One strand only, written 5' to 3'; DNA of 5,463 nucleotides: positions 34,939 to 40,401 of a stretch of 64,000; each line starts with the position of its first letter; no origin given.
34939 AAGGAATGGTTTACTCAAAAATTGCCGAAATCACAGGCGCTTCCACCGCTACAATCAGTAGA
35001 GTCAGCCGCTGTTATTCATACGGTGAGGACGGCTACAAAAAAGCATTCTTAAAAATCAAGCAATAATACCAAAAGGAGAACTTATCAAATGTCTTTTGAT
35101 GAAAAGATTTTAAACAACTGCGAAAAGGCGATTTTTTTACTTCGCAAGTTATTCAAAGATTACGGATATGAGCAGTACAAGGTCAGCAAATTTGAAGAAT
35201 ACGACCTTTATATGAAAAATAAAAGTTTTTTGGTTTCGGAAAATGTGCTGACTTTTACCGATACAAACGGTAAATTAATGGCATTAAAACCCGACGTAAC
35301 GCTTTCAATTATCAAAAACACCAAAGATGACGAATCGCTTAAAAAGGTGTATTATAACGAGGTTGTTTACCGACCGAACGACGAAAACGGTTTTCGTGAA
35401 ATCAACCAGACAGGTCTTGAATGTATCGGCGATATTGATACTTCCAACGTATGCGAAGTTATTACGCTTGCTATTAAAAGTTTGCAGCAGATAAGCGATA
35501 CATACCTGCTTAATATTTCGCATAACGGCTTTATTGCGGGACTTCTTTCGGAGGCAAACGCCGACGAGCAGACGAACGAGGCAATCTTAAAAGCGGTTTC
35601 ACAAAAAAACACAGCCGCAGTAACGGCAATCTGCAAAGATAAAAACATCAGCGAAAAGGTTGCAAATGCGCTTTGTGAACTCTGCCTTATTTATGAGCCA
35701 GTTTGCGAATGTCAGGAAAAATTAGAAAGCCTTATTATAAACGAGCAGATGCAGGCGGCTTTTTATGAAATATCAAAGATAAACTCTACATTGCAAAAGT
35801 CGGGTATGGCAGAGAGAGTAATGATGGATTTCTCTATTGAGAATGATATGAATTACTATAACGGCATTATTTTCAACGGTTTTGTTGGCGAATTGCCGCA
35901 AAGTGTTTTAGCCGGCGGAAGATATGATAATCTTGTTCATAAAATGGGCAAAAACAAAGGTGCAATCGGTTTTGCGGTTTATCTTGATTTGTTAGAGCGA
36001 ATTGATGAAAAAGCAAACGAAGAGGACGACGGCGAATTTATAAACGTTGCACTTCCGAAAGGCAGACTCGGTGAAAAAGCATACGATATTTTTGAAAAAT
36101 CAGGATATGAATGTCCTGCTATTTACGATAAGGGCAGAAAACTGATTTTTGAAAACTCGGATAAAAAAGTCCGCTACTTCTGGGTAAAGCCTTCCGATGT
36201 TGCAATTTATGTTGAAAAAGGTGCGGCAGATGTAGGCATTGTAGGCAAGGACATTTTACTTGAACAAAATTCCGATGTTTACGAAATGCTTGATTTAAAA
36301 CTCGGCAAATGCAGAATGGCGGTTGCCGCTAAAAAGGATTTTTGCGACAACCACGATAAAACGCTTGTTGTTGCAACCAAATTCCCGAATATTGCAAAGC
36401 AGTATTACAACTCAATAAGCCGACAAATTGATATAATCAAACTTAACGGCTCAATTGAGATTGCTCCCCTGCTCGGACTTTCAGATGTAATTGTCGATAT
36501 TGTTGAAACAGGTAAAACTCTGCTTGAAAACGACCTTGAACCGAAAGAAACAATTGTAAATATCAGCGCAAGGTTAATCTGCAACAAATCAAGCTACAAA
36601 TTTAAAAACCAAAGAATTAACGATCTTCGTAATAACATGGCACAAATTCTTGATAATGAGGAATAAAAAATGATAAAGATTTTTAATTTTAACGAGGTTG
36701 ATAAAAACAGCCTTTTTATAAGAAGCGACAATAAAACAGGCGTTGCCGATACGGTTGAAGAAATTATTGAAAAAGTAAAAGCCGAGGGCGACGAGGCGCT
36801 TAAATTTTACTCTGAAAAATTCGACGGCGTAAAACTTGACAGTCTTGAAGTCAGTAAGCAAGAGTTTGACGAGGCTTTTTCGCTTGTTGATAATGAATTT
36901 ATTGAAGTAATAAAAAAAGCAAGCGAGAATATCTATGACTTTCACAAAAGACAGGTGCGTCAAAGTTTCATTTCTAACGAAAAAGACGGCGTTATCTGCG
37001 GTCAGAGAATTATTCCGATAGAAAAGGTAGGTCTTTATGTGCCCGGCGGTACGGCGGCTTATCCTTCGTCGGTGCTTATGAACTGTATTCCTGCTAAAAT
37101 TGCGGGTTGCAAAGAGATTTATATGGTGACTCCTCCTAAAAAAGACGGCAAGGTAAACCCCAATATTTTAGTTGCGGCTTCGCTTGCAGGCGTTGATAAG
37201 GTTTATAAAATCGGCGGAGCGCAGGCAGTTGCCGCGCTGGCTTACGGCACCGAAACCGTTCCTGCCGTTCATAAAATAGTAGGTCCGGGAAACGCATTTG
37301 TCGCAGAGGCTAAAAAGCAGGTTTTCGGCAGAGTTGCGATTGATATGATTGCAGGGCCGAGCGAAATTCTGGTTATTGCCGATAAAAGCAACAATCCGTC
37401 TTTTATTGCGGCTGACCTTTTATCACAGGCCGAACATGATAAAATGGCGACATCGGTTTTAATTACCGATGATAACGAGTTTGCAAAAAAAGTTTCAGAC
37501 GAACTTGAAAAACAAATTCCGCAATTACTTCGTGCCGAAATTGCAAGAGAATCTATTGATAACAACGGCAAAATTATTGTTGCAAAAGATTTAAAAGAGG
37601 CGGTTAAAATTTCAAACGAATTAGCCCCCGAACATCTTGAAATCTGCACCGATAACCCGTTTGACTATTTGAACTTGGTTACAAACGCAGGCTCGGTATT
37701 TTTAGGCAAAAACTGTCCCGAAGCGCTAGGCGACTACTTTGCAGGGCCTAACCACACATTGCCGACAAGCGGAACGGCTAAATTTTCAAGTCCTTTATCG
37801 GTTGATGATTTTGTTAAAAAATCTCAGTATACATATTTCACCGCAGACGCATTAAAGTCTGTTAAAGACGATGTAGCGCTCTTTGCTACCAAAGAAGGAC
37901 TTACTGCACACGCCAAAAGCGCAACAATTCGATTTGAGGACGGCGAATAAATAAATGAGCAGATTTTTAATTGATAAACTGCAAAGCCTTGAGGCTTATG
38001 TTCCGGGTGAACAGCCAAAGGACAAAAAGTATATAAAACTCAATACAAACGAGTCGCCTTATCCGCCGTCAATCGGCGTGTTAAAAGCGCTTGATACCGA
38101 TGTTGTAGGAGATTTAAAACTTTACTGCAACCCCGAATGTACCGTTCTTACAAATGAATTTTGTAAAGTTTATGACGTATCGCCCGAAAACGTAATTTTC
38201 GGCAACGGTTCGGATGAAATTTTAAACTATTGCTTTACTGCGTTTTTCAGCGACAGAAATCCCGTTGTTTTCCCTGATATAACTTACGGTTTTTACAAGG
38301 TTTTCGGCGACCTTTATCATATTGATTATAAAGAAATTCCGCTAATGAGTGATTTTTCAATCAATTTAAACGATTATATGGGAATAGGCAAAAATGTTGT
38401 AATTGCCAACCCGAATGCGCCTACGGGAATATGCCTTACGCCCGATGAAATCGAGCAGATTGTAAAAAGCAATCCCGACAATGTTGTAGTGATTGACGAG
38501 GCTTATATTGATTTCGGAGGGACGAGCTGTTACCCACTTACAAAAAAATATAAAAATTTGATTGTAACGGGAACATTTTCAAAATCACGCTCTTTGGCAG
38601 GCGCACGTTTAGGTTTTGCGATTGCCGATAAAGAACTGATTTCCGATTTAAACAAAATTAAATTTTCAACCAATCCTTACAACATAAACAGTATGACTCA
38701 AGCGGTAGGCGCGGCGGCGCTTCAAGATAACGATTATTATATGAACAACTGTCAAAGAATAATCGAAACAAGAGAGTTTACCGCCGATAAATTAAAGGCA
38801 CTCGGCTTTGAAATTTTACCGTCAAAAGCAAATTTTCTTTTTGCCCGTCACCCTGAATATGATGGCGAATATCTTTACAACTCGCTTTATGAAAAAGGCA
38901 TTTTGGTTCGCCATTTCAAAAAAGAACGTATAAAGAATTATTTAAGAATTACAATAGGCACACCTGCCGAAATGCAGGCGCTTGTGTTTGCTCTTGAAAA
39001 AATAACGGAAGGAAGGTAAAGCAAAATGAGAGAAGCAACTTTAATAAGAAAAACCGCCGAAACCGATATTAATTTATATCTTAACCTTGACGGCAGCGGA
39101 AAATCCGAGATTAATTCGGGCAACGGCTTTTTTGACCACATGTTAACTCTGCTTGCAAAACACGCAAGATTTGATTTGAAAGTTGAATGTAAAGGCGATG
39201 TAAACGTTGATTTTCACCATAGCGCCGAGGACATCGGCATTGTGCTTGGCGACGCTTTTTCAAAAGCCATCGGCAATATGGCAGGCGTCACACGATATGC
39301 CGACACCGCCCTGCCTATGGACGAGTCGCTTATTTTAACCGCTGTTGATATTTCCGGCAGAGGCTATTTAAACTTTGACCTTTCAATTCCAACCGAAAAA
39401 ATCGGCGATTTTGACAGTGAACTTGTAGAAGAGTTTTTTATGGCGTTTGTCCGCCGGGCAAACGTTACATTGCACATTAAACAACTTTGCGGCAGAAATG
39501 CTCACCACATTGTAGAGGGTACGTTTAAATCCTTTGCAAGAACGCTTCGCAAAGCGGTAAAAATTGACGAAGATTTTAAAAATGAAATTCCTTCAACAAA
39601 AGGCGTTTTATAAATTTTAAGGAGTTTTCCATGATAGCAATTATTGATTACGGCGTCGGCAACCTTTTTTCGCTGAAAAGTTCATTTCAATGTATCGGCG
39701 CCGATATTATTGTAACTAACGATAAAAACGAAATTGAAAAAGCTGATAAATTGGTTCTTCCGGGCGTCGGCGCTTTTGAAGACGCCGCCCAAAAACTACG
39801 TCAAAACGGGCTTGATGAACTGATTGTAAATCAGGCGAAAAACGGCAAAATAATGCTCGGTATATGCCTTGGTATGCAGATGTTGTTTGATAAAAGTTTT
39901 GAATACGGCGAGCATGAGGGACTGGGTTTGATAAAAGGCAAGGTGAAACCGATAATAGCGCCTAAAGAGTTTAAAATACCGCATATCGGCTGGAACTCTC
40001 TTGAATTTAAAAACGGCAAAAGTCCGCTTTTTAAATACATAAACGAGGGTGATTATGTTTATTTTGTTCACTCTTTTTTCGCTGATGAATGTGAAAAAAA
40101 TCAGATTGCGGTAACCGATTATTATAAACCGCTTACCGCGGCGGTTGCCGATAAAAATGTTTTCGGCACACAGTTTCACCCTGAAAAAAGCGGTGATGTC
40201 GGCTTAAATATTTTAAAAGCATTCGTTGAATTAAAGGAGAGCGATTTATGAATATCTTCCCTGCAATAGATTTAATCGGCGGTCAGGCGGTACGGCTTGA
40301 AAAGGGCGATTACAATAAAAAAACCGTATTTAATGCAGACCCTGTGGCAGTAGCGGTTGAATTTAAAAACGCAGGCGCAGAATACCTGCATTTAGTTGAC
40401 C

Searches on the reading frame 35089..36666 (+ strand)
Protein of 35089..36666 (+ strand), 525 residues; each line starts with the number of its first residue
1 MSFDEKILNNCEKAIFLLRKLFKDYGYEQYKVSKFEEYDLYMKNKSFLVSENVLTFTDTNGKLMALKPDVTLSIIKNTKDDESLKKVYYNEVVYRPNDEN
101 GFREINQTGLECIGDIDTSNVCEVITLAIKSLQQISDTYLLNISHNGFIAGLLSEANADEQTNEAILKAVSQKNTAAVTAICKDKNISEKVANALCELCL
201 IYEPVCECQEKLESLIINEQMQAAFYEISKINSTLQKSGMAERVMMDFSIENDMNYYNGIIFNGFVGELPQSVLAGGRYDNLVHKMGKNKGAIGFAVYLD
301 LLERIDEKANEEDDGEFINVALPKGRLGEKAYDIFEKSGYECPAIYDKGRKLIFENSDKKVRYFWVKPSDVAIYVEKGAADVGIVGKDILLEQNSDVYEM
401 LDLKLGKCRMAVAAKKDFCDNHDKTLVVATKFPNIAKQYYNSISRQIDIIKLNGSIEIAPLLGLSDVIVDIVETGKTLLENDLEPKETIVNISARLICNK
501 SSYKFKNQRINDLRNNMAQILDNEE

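Call 38: search_protein_families(library=pfam, max_evalue=0.000001, proteins=[window:35089-36666:+])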
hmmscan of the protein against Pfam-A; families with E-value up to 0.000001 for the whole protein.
window:35089-36666:+ (525 aa): 2 families
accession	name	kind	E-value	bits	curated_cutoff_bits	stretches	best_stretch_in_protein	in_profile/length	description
PF01634.23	HisG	-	7.4e-53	179.2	25.5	1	367-517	1-156/158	ATP phosphoribosyltransferase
PF13393.11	tRNA-synt_His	-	1.6e-48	166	25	1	17-300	19-306/308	Histidyl-tRNA synthetase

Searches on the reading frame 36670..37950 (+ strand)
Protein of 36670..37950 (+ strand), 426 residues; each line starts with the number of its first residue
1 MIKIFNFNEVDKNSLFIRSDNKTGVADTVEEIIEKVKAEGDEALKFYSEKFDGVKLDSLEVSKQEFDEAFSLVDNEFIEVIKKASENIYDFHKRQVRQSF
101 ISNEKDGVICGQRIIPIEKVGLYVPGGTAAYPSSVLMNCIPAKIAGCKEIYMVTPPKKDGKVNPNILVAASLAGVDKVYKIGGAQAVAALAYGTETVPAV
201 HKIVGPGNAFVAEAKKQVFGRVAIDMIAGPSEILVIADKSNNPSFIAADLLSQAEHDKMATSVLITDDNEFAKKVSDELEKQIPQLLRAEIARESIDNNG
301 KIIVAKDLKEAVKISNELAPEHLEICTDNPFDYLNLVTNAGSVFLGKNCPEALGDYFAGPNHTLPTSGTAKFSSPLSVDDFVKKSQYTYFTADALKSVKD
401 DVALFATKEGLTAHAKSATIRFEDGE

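Call 38: search_protein_families(library=pfam, max_evalue=0.000001, proteins=[window:36670-37950:+])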
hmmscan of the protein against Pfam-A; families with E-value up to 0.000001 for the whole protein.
window:36670-37950:+ (426 aa): 1 family
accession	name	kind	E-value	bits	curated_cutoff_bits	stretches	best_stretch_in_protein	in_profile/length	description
PF00815.25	Histidinol_dh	-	2.7e-181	603.5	27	1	21-422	7-411/411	Histidinol dehydrogenase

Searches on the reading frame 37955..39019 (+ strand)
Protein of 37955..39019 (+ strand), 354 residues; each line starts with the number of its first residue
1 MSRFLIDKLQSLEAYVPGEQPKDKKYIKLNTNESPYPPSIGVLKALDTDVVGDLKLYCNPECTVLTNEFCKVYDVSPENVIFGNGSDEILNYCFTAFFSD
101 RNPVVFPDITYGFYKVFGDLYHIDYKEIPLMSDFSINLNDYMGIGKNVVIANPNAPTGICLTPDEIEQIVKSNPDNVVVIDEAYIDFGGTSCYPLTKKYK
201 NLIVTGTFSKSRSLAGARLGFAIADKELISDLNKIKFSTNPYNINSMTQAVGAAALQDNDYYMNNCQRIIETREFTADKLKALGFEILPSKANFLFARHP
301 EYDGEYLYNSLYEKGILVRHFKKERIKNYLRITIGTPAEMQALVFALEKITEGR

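Call 38: search_protein_families(library=pfam, max_evalue=0.000001, proteins=[window:37955-39019:+])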
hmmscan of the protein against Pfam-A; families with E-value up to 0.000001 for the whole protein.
window:37955-39019:+ (354 aa): 1 family
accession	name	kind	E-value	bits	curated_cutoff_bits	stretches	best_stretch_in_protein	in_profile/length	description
PF00155.27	Aminotran_1_2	-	2.5e-53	182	19.7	1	25-345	2-359/361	Aminotransferase class I and II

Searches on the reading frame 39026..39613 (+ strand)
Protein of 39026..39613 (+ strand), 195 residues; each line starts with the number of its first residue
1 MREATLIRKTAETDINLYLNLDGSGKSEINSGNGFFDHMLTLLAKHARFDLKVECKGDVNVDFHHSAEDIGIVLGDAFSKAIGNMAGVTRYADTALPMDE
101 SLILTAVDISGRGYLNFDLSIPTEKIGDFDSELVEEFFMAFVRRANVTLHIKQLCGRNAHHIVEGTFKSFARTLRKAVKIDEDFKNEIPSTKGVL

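Call 38: search_protein_families(library=pfam, max_evalue=0.000001, proteins=[window:39026-39613:+])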
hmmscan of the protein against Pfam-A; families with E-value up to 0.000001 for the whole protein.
window:39026-39613:+ (195 aa): 1 family
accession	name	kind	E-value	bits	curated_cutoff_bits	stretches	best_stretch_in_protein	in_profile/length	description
PF00475.24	IGPD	-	9.8e-60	201.3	27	1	32-174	2-144/144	Imidazoleglycerol-phosphate dehydratase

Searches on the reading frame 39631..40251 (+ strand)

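Call 37: search_protein_families(library=pfam, max_evalue=0.000001, proteins=[window:39631-40251:+])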
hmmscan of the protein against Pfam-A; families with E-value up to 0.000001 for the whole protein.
window:39631-40251:+ (206 aa): 3 families
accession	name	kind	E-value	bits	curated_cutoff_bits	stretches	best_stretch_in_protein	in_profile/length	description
PF00117.34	GATase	-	5.7e-19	69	22.8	1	4-198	2-186/190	Glutamine amidotransferase class-I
PF07685.20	GATase_3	-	1.3e-10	41.6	27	1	27-105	29-115/196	CobB/CobQ-like glutamine amidotransferase domain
PF01174.25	SNO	-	3.8e-07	30.6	27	0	21-106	18-101/188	SNO glutamine amidotransferase family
